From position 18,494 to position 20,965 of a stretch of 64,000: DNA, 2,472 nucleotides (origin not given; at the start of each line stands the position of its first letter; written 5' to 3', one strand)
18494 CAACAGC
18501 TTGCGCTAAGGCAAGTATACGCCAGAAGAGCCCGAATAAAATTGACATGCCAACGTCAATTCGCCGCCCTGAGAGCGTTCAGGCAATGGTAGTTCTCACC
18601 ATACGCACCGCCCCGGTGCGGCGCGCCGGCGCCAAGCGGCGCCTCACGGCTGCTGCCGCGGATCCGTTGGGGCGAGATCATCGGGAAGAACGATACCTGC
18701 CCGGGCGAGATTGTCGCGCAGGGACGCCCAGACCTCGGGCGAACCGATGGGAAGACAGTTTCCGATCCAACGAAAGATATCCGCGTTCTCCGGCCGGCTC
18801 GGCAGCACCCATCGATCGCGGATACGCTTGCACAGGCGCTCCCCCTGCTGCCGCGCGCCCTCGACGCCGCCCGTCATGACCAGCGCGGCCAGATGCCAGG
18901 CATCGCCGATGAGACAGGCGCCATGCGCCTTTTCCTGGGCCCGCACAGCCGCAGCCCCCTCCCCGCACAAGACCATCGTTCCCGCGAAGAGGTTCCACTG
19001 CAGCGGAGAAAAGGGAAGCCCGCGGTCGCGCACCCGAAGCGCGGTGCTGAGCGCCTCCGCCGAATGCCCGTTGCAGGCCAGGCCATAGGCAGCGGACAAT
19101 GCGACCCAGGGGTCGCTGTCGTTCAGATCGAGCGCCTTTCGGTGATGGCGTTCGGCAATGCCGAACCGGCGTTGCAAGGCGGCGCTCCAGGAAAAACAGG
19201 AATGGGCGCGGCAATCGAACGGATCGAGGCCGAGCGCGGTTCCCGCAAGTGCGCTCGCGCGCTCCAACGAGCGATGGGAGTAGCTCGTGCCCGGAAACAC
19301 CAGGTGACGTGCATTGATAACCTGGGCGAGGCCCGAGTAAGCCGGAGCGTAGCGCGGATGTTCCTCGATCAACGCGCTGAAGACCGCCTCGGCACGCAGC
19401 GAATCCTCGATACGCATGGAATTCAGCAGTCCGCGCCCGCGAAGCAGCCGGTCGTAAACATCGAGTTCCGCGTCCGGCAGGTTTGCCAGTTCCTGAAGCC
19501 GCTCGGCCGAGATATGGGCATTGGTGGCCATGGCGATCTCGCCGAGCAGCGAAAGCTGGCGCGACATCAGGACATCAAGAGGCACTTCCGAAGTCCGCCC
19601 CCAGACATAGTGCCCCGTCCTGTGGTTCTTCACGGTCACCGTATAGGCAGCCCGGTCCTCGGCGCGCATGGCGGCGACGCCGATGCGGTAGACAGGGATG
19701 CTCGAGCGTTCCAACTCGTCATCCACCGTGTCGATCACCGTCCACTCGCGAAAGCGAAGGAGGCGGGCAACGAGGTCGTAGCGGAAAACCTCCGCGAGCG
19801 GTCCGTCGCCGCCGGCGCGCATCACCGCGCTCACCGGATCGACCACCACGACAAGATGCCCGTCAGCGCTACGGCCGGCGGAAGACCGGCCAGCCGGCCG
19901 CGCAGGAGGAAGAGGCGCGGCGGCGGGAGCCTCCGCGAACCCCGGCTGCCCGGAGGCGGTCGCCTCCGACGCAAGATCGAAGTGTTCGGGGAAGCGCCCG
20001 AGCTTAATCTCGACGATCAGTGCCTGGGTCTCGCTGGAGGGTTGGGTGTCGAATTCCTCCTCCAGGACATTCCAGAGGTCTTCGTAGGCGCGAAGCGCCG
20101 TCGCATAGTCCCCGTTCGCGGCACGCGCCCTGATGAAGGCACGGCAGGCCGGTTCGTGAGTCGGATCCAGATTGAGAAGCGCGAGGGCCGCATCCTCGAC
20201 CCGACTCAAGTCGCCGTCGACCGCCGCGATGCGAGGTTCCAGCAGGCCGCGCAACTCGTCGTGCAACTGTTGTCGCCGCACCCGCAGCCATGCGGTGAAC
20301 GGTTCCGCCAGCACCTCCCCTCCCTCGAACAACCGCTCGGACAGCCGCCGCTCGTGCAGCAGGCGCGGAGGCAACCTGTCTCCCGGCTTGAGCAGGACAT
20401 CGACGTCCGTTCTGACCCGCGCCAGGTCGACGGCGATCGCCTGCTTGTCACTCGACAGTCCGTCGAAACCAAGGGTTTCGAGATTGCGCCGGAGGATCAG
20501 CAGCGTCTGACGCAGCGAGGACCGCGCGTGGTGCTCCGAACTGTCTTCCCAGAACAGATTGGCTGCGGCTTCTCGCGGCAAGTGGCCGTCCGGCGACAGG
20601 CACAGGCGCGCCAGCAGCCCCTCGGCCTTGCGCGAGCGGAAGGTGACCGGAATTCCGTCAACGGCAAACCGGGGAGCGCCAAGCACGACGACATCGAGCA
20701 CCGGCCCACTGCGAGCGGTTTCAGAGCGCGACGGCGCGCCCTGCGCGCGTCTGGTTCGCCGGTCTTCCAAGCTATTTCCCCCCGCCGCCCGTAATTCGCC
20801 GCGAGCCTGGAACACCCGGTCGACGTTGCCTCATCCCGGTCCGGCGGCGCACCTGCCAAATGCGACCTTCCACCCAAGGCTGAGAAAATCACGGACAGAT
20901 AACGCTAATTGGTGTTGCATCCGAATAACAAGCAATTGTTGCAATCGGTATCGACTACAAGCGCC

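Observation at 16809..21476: Possible LuxO/Qrr-like circuit in an alphaproteobacterium: orphan LuxO-like activator, BTAD regulator and sigma54-type promoter with sRNA candidates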

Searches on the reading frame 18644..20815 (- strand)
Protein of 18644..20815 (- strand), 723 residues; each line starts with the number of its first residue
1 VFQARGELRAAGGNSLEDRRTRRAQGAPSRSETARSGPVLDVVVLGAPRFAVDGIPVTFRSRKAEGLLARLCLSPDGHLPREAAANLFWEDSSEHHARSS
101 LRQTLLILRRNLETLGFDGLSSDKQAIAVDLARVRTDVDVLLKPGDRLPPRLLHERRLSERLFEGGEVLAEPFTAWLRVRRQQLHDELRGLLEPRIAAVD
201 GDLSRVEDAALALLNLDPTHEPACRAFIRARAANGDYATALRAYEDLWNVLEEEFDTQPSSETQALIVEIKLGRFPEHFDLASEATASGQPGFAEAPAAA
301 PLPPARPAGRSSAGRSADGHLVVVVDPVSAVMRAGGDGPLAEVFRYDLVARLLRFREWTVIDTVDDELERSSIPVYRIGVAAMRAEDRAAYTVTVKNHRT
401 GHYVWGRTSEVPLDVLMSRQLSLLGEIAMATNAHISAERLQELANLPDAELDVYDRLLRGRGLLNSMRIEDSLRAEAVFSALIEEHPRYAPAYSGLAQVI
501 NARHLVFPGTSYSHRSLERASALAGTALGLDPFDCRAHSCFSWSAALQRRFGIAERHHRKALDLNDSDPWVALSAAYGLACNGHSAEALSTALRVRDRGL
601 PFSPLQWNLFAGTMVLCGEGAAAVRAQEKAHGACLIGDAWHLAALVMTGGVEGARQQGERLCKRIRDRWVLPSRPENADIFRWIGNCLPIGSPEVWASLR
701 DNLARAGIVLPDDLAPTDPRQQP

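Call 3: search_protein_families(library=pfam, proteins=[window:18644-20815:-])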
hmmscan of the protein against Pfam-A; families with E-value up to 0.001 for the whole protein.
window:18644-20815:- (723 aa): 1 family
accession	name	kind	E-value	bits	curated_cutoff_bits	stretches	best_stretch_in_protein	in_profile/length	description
PF03704.23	BTAD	-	2.1e-12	48.1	22.1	1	166-270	38-145/146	Bacterial transcriptional activator domain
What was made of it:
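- Checked: The co-oriented 18644-20815 ORF has a BTAD domain (call 3).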

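Call 4: search_protein_families(library=ncbifam, proteins=[window:18644-20815:-])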
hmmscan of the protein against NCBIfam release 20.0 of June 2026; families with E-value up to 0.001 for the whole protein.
window:18644-20815:- (723 aa): 0 families

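Call 29: find_related_loci(query=A2, collection=metagenome_contigs, flank=4000)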
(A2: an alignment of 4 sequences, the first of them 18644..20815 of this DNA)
Query A2 (723 aa) in metagenome_contigs; peptide patterns used: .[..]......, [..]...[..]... (x = any residue, [..] = any of these).
97 stretches matched a pattern; 5 encode a relative of the query (tblastn E <= 1e-3); 5 distinct loci.
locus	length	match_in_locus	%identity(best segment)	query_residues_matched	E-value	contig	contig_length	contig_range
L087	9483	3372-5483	56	12-716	0e+0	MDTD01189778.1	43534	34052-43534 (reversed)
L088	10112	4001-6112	55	12-716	0e+0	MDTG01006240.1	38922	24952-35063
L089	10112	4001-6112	55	12-716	0e+0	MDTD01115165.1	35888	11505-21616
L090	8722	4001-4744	23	381-630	1e-10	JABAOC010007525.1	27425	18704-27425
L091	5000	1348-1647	34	9-113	4e-8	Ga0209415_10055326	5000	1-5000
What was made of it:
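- Tried and rejected: It added only three loci (call 29).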

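Call 82: search_protein_families(library=pfam, proteins=[window:18644-20710:-], max_evalue=1)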
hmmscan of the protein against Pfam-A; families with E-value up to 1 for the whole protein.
window:18644-20710:- (688 aa): 2 families
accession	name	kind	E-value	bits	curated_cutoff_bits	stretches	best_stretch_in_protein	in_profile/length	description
PF03704.23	BTAD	-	1.9e-12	48.2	22.1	1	131-235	38-145/146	Bacterial transcriptional activator domain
PF13431.12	TPR_17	-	0.18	12.6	24.4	0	445-464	3-22/34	Tetratricopeptide repeat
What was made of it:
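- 18644..20701 (-): SARP-type transcription regulator: an OmpR-like winged helix, a BTAD domain, and a long C-terminal region that some homologues annotate as TolB-like or TPR. BTAD by Pfam (calls 3, 82).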

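Call 83: find_homologous_proteins(query=window:18644-20710:-, max_evalue=1e-10)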
Query window:18644-20710:- (688 aa): 137 proteins with E <= 1e-10 among 8000 candidates; the best 120 are listed.
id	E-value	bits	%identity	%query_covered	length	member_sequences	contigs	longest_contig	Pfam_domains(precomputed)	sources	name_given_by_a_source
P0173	0.0e+0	1526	99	100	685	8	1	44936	PF03704.24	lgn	-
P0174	1.9e-250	851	59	99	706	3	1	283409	PF03704.24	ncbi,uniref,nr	ncbi:BTAD domain-containing putative transcriptional regulator [Stappia indica]|uniref:BTAD domain-c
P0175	3.4e-245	834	57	97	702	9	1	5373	PF03704.24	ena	-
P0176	7.0e-241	820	57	99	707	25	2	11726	PF03704.24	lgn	-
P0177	7.0e-241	820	57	99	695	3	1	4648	PF03704.24,PF13431.13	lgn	-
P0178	8.0e-240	816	57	99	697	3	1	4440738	PF03704.24,PF13431.13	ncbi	-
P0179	1.4e-238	812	57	99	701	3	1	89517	PF03704.24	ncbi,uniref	ncbi:BTAD domain-containing putative transcriptional regulator [Stappia sp.]|uniref:BTAD domain-cont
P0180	2.0e-235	802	57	97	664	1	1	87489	PF03704.24,PF13431.13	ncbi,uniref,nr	ncbi:BTAD domain-containing putative transcriptional regulator [Stappia sp. TSB10GB4]|uniref:BTAD do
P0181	8.3e-235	800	57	97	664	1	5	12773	PF03704.24,PF13431.13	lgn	-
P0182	8.4e-235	800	57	97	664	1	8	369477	PF03704.24,PF13431.13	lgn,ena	-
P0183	8.7e-235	799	57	96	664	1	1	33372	PF03704.24,PF13431.13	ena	-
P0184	1.2e-234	799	57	97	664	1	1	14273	PF03704.24,PF13431.13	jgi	-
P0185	1.6e-234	799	57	97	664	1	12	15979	PF03704.24,PF13431.13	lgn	-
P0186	1.6e-234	799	57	97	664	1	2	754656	PF03704.24,PF13431.13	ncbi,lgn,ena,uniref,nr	ncbi:BTAD domain-containing putative transcriptional regulator [Stappia sp. TSB10P1A]|uniref:BTAD do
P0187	2.0e-234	798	57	96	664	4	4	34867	PF03704.24,PF13431.13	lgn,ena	-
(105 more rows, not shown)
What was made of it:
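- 18644..20701 (-): The start at 20701 is taken from the 685-aa cluster P0173 (call 83).
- Homologues are annotated as SARP-family activators, and two carry a Trans_reg_C hit (call 83).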

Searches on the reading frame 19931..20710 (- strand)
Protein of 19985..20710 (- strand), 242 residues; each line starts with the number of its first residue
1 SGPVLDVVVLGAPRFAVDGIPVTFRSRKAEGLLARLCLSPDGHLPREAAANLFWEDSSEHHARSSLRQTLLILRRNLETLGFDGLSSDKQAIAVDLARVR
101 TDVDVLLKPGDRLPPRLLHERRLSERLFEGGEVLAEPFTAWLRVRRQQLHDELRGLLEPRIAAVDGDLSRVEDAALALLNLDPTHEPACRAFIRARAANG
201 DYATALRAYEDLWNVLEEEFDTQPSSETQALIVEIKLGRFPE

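Call 81: search_solved_structures(query=window:19985-20710:-, max_evalue=1, show_alignments=1)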
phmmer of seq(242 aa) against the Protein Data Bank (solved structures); distinct sequences matched with E-value up to 1: 1.
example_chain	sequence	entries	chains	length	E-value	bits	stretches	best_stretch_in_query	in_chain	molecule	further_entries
2fez_A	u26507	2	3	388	0.037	16.8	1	5-83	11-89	Probable regulatory protein embR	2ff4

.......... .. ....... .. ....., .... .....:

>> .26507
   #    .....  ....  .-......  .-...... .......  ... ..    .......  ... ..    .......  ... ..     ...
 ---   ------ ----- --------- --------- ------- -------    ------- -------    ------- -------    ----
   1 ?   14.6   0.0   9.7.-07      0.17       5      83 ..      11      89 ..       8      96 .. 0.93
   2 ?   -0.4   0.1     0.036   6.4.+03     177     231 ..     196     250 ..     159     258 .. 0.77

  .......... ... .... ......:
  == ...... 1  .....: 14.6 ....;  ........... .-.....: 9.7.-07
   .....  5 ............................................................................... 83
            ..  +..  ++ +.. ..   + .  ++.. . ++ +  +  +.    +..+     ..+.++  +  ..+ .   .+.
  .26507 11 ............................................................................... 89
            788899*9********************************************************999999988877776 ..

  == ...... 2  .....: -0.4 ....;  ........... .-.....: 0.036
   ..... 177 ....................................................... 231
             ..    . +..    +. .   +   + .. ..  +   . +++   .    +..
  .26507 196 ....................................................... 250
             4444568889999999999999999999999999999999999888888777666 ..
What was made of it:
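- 18644..20701 (-): There is a weak EmbR sequence match (call 81).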

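Call 88: predict_structure(alignment_id=A6)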
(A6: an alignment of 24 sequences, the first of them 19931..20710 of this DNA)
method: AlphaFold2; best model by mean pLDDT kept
length: 260 residues; sequences in the alignment: 24
mean_pLDDT: 91.1   pTM: 0.83
mean pLDDT of the five models: 91.1, 91.0, 90.5, 89.3, 88.9
residues with pLDDT >= 90: 224; 70-90: 13; 50-70: 8; < 50: 15
segments of 3 or more residues with pLDDT < 50: 246-260
pLDDT, mean of each block of 10 residues (from residue 1): 94 97 96 97 97 94 97 98 97 98 93 92 94 95 97 95 79 96 96 93 96 96 96 90 52 41
secondary structure, 60 per line:
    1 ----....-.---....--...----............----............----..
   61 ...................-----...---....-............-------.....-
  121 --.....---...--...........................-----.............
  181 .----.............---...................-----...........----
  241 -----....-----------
elements in order: E5-8 E14-17 E20-22 H27-38 E43-45 H46-54 H59-79 E85-87 E91-94 E99-101 H102-107 H115-119 H123-126 H136-162 H168-181 H186-198 H202-220 H226-236 H246-249

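Call 91: fold_search(model_id=the predicted structure, library=pdb)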
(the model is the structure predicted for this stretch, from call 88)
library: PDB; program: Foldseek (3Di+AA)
matches with E <= 10: 885; with E <= 0.001: 6
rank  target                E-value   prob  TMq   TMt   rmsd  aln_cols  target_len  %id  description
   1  8k60_J                2.5e-08  1.00  0.55  0.57   6.8       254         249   21  Cryo-EM structure of Streptomyces coelicolor transcription initiation complex with the global transcription factor Afs (released 2024-07-31)
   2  8k60_I                2.6e-08  1.00  0.56  0.58   6.9       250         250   21  Cryo-EM structure of Streptomyces coelicolor transcription initiation complex with the global transcription factor Afs (released 2024-07-31)
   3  8hvr_I                2.4e-07  1.00  0.56  0.58   6.8       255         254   23  Cryo-EM structure of AfsR-dependent transcription activation complex with afsS promoter (released 2023-12-27)
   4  2ff4_A                4.8e-07  1.00  0.61  0.44   6.2       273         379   19  Mycobacterium tuberculosis EmbR in complex with low affinity phosphopeptide (released 2006-01-24)
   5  2ff4_B                9.9e-07  1.00  0.60  0.44   6.4       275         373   21  Mycobacterium tuberculosis EmbR in complex with low affinity phosphopeptide (released 2006-01-24)
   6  2fez                  1.1e-06  1.00  0.59  0.43   6.5       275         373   21  Mycobacterium tuberculosis EmbR (released 2006-01-24)
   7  9llv_MODEL_1_A        1.0e-01  0.54  0.27  0.21  21.4       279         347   14  Dimer Sgt2 from S.cerevisiae (released 2025-12-10)
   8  7obe_B                1.2e-01  0.95  0.23  0.14  11.4       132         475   10  X-ray structure of the phosphatase PAPP5 from Arabidopsis thaliana (released 2021-06-09)
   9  1ihg                  1.3e-01  0.99  0.26  0.20   6.1       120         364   14  Bovine Cyclophilin 40, monoclinic form (released 2001-05-16)
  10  1elw_A                1.5e-01  0.99  0.27  0.56  10.4       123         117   16  Crystal structure of the TPR1 domain of HOP in complex with a HSC70 peptide (released 2000-04-26)
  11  4ja7                  1.7e-01  0.99  0.25  0.15   9.7       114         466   16  Rat PP5 co-crystallized with P5SA-2 (released 2014-02-19)
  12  5lyp                  1.8e-01  0.99  0.23  0.41   7.9        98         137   15  Crystal structure of the Tpr Domain of Sgt2. (released 2017-10-25)
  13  9gzg_A                1.9e-01  0.85  0.25  0.40  13.4       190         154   16  Crystal structure of CTPR4E4 mutant (released 2025-10-15)
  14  5mgx_G                2.1e-01  0.99  0.26  0.25   4.9       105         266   12  The structure of FKBP38 in complex with the MEEVD tetratricopeptide binding-motif of Hsp90 (released 2017-03-22)
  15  9qhc_A                2.1e-01  0.92  0.24  0.23  11.1       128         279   19  Crystal structure of 8-repeat CTPR protein with eliminated coordination sites (released 2025-10-22)
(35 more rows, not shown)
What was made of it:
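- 18644..20701 (-): The N-terminal 260-aa model (pLDDT 91) matches AfsR SARP domains 8K60 and 8HVR (E 2.5e-8) and EmbR (calls 88, 91).
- On SARP-family transcription activators: The AlphaFold model (pLDDT 91) matches AfsR 8K60 and 8HVR and EmbR 2FF4 with probability 1.0 (calls 88, 91).
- Fold match to AfsR transcription-initiation complexes and to EmbR (calls 88, 91).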
